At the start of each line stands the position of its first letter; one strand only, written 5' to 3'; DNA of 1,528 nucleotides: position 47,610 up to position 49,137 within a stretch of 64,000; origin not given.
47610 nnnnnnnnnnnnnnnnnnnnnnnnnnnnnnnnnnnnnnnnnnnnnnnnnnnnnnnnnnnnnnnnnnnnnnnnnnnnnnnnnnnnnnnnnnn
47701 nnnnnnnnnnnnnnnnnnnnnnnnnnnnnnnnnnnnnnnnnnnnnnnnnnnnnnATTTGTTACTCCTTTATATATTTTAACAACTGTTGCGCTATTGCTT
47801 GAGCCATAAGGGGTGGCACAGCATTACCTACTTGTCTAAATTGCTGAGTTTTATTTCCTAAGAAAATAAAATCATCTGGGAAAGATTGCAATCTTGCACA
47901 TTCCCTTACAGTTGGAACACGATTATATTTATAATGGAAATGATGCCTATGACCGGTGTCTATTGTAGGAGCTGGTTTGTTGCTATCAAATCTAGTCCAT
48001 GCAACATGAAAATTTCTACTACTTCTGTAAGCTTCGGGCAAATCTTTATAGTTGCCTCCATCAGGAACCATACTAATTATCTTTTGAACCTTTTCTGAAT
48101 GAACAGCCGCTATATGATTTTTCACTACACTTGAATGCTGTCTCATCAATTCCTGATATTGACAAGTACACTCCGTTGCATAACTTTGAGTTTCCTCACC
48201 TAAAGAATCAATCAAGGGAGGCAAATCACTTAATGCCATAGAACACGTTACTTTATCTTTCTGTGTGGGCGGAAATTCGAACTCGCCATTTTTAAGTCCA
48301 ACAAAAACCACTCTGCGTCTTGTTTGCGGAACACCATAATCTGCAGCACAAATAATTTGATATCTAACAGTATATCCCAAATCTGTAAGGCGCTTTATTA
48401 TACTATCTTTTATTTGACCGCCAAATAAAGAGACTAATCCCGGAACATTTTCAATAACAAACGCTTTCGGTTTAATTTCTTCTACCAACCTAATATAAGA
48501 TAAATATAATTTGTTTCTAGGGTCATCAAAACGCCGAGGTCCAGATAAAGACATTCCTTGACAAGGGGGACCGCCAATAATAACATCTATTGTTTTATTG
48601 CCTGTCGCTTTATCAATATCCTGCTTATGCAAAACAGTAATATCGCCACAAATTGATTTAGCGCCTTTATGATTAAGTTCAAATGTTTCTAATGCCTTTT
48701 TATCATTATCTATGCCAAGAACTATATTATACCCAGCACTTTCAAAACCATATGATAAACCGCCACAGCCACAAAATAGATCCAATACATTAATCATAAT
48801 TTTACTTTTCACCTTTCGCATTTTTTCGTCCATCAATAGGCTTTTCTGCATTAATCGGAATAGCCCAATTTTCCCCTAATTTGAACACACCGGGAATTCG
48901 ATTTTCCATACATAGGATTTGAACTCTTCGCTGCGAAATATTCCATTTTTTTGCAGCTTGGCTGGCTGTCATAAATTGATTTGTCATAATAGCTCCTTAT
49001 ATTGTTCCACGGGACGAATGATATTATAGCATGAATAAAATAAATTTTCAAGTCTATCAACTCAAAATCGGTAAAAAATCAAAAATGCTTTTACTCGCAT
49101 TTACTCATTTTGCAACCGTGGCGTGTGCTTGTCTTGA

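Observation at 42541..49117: Five-gene low-GC defence operon (HTH, M, R, M, PHP-ATPase) nested inside the GC-rich element next to its putative origin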

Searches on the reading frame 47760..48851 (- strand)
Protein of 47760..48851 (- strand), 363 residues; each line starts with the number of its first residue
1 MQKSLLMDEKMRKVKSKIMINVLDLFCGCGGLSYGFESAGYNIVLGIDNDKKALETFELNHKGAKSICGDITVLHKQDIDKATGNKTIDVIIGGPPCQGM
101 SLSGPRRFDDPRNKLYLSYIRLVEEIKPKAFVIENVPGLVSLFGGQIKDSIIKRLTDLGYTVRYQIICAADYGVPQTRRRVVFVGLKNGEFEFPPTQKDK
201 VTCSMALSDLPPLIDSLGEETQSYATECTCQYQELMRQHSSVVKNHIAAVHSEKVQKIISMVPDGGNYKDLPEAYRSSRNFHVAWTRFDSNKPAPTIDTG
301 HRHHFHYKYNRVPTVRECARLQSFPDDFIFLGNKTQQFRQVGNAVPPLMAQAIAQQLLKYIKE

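Call 3: search_protein_families(library=pfam, proteins=[window:47760-48851:-], max_evalue=0.01)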
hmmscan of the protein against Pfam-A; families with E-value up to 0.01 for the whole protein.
window:47760-48851:- (363 aa): 6 families
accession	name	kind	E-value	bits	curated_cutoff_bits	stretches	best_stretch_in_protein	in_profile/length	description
PF00145.23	DNA_methylase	-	7.9e-82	275.7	22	1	21-358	2-323/324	C-5 cytosine-specific DNA methylase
PF09445.16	Methyltransf_15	-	3.4e-06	27.2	22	1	22-109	4-93/165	RNA cap guanine-N2 methyltransferase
PF05175.20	MTS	-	2.9e-05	24.2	23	1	15-97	28-108/170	Methyltransferase small domain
PF03602.21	Cons_hypoth95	-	0.00066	19.8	24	1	21-97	44-123/182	Conserved hypothetical protein 95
PF13649.12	Methyltransf_25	-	0.0023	19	27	1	22-76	1-60/97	Methyltransferase domain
PF13847.12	Methyltransf_31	-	0.0094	16.1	27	0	21-92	6-79/145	Methyltransferase domain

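Call 4: search_protein_families(library=padloc, proteins=[window:47760-48851:-], max_evalue=0.01)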
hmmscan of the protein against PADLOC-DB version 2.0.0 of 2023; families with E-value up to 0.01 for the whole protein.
window:47760-48851:- (363 aa): 65 families (the best 25 are shown)
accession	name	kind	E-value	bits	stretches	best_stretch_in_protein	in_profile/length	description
PDLC03234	MTase_II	-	4.3e-121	402.7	1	19-362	4-367/375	Type II methyltransferase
PDLC03378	MTase_II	-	2.2e-102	340.9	1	20-362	3-331/344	Type II methyltransferase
PDLC03326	MTase_II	-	3.4e-94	314.4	1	22-361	7-376/412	Type II methyltransferase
PDLC00033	DruM2|DruM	-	2e-84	282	1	15-361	17-364/368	DNA cytosine methylase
PDLC03237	MTase_II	-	5.3e-80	267.6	2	21-189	795-971/1036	Type II methyltransferase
PDLC03279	MTase_II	-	3.3e-75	251.6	1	21-362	4-354/587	Type II methyltransferase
PDLC03272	MTase_II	-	8.8e-75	250.3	1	8-362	63-391/407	Type II methyltransferase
PDLC02649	DrmMII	-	1e-72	243.5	2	81-362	109-419/422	DrmMII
PDLC02648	DrmMII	-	6.9e-72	240.7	3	199-359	266-449/468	DrmMII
PDLC00026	DruM2|DruM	-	4.1e-68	228.4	1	20-361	5-318/336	DNA cytosine methylase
PDLC03307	MTase_II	-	1.2e-59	200.5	2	22-156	3-131/382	Type II methyltransferase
PDLC00027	DruM2|DruM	-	2.4e-59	199.5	2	19-206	11-194/361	DNA cytosine methylase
PDLC00031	DruM2|DruM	-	6.7e-58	194.5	2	17-203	9-191/361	DNA cytosine methylase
PDLC02650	DrmMII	-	3.2e-56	189.1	2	18-143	7-140/435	DrmMII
PDLC03381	MTase_II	-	7.4e-56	187.9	2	22-238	151-380/396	Type II methyltransferase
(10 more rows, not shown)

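Call 5: search_protein_families(library=ncbifam, proteins=[window:47760-48851:-], max_evalue=0.01)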
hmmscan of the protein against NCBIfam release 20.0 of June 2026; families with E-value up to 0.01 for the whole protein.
window:47760-48851:- (363 aa): 6 families
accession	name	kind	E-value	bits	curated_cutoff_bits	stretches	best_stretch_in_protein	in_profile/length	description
TIGR00675.1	dcm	superfamily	4.6e-68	230.3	100.65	1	22-357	1-329/329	DNA (cytosine-5-)-methyltransferase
NF007772.0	PRK10458.1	subfamily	5.1e-17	61.6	710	1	16-187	85-287/472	DNA cytosine methylase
TIGR03534.1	RF_mod_PrmC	equivalog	0.00048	19.7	199.1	1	6-96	76-165/253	peptide chain release factor N(5)-glutamine methyltransferase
NF043040.1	corrin_prot_MT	hypoth_equivalog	0.0005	19.6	180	0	20-92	43-115/216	corrinoid protein-associated methyltransferase CpaM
TIGR00406.1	prmA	equivalog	0.0014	18.2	183.15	1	20-92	161-230/288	50S ribosomal protein L11 methyltransferase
TIGR01983.1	UbiG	equivalog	0.0035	16.7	102.95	1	17-91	48-120/228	bifunctional 2-polyprenyl-6-hydroxyphenol methylase/3-demethylubiquinol 3-O-methyltransferase UbiG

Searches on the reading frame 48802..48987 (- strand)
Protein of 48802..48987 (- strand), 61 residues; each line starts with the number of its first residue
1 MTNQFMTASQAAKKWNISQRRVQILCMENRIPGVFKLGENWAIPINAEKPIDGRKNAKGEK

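Call 3: search_protein_families(library=pfam, proteins=[window:48802-48987:-], max_evalue=0.01)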
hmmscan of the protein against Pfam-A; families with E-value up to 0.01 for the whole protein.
window:48802-48987:- (61 aa): 2 families
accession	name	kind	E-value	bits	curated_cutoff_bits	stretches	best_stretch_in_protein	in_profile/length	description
PF20038.5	HTH_59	-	0.00014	22.2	27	1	3-39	5-42/66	Helix-turn-helix domain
PF12728.13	HTH_17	-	0.00016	22.3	27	1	5-44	1-39/51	Helix-turn-helix domain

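Call 4: search_protein_families(library=padloc, proteins=[window:48802-48987:-], max_evalue=0.01)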
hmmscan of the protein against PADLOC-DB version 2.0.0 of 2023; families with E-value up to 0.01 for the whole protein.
window:48802-48987:- (61 aa): 0 families

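Call 5: search_protein_families(library=ncbifam, proteins=[window:48802-48987:-], max_evalue=0.01)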
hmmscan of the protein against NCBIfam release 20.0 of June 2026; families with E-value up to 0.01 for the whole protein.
window:48802-48987:- (61 aa): 0 families

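Call 73: find_homologous_proteins(query=window:48802-48987:-, max_evalue=0.001)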
Query window:48802-48987:- (61 aa): 727 proteins with E <= 0.001 among 729 candidates; the best 120 are listed.
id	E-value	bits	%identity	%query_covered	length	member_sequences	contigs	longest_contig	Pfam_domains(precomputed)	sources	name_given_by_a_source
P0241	2.4e-33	130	98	100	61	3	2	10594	-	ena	-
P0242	1.6e-26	108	83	98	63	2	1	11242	-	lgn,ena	-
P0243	9.9e-25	103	80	98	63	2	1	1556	-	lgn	-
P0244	1.8e-24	102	82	98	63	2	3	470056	-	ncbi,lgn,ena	-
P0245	2.4e-24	101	78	98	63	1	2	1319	-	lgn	-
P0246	5.6e-24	100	79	100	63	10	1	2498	-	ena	-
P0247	6.5e-24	100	80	98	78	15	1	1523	-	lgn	-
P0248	6.5e-24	100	80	98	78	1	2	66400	-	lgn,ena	-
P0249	1.5e-23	99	77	100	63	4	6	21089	-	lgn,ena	-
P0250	4.8e-23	97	78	98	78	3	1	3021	-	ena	-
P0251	5.4e-23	97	78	97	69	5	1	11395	-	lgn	-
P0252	8.6e-23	96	81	93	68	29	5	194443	-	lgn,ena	-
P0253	1.4e-22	96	82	92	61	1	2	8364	-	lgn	-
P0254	1.4e-22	96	80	89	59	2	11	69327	-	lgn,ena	-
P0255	1.7e-22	96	81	89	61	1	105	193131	-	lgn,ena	-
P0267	8.8e-22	93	79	93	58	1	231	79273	-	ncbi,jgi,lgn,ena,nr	ncbi:DNA-binding protein [Phascolarctobacterium faecium]|jgi:hypothetical protein|nr:DNA-binding pro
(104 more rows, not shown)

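Call 74: find_encoding_contigs(protein=P0267, flank=7000, max_places=3)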
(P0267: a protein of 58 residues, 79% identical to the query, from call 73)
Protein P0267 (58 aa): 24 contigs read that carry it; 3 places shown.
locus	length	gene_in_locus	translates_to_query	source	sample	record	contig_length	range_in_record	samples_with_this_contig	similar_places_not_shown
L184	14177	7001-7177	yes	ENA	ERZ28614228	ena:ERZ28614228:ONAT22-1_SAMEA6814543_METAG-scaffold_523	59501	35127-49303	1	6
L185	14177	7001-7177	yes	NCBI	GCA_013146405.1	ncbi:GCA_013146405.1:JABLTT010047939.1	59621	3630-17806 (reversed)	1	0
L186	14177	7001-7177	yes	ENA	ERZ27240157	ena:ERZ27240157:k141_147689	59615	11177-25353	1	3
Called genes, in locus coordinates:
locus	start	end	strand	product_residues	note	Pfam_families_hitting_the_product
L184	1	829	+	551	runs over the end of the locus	-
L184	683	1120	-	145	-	-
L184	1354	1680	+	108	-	-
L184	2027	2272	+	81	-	-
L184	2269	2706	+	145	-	-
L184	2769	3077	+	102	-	-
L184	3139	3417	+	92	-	-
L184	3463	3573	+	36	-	-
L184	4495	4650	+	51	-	-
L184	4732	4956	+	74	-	-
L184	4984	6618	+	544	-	PF13708:DUF4942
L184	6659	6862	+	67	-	-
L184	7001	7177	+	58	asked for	-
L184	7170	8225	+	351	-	PF00145:DNA_methylase, PF09445:Methyltransf_15 (weak)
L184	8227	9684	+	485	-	PF11564:BpuJI_N, PF13020:NOV_C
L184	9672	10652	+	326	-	PF00145:DNA_methylase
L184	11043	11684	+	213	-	-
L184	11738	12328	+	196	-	-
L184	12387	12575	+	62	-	-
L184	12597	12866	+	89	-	PF24726:DUF7678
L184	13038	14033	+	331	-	PF02899:Phage_int_SAM_1 (weak), PF13102:Phage_int_SAM_5 (weak), PF13495:Phage_int_SAM_4 (weak), PF00589:Phage_integrase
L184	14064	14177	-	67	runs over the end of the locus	-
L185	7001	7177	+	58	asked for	-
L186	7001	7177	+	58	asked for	-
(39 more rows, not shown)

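Call 75: find_encoding_contigs(protein=P0255, flank=7000, max_places=3)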
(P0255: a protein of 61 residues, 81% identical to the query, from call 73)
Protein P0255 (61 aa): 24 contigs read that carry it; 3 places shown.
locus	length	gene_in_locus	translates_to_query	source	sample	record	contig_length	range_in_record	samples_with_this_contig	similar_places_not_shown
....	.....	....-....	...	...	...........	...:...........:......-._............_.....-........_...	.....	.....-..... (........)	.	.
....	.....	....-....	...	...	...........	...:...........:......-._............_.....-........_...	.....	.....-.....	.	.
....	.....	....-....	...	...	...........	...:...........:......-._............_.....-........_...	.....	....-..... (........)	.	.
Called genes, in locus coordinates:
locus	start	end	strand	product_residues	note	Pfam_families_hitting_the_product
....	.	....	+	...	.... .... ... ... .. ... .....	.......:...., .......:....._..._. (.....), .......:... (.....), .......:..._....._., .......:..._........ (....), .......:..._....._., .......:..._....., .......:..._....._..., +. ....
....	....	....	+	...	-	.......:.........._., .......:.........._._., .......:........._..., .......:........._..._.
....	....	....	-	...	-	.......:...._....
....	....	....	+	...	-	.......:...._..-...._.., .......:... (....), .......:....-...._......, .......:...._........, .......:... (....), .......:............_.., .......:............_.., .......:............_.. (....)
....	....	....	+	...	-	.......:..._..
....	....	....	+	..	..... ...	-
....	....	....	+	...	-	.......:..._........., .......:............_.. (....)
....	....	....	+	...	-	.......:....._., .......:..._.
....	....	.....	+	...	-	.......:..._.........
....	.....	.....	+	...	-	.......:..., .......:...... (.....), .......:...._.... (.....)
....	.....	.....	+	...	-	-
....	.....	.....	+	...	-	-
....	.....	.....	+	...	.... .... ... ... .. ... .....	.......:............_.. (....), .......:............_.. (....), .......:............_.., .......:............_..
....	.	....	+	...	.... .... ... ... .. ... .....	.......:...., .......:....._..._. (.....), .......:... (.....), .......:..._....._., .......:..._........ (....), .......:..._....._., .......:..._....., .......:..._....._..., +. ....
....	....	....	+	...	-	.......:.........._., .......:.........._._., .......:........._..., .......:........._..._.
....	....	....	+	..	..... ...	-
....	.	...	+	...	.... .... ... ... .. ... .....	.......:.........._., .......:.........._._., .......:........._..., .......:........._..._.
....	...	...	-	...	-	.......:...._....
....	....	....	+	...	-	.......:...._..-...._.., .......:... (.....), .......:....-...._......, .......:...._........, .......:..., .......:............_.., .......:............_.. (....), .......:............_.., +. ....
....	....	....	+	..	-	-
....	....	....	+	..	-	-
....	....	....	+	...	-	-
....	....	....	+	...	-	-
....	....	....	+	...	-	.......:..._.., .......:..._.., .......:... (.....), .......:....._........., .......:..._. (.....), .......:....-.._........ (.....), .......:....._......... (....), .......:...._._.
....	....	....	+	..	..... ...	-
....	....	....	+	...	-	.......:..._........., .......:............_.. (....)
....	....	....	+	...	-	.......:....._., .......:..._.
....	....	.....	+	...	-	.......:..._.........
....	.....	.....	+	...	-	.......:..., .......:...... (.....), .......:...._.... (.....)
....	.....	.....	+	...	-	-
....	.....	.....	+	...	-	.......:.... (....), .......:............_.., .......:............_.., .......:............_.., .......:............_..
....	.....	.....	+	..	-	-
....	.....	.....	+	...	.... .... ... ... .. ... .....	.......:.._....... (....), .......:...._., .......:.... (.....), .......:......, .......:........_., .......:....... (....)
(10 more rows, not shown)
